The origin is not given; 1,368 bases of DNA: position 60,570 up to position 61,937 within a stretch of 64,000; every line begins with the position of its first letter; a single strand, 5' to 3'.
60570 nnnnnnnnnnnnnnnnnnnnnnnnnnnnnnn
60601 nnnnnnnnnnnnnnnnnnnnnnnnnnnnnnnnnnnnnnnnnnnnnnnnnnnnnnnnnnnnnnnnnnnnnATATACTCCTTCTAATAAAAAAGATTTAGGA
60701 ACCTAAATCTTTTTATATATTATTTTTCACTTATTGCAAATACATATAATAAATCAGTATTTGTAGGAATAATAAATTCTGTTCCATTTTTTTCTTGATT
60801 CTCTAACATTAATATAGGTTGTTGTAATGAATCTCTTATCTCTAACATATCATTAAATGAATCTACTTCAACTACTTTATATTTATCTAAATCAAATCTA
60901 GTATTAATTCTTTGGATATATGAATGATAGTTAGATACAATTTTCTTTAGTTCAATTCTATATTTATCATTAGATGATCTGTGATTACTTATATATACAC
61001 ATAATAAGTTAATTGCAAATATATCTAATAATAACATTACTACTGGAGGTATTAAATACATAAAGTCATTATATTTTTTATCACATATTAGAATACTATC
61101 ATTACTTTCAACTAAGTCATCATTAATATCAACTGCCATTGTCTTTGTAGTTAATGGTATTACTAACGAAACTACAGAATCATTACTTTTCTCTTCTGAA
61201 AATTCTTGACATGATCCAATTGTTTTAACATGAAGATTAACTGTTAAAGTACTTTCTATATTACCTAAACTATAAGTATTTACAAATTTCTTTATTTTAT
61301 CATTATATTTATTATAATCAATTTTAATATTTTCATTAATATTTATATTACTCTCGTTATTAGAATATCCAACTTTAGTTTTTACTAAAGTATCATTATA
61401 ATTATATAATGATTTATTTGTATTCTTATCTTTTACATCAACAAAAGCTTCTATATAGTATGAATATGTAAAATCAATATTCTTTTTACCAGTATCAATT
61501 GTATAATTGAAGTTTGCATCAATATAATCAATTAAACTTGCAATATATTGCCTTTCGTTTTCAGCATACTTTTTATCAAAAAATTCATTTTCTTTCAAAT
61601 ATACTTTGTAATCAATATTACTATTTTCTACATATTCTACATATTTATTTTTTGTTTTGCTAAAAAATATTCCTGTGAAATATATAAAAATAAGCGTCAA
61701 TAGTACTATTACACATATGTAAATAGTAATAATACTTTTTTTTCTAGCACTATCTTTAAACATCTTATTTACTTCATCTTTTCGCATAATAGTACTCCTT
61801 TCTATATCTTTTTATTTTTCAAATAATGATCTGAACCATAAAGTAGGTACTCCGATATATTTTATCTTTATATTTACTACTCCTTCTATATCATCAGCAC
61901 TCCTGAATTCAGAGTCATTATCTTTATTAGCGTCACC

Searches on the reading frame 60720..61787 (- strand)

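Call 69: search_protein_families(library=pfam, proteins=[window:60720-61787:-], max_evalue=0.00001)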
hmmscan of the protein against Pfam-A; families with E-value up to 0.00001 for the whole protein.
window:60720-61787:- (355 aa): 1 family
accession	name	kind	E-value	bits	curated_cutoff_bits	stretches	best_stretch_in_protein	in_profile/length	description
PF17231.7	DUF5305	-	2.1e-08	34.3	29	1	144-340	15-208/217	Family of unknown function (DUF5305)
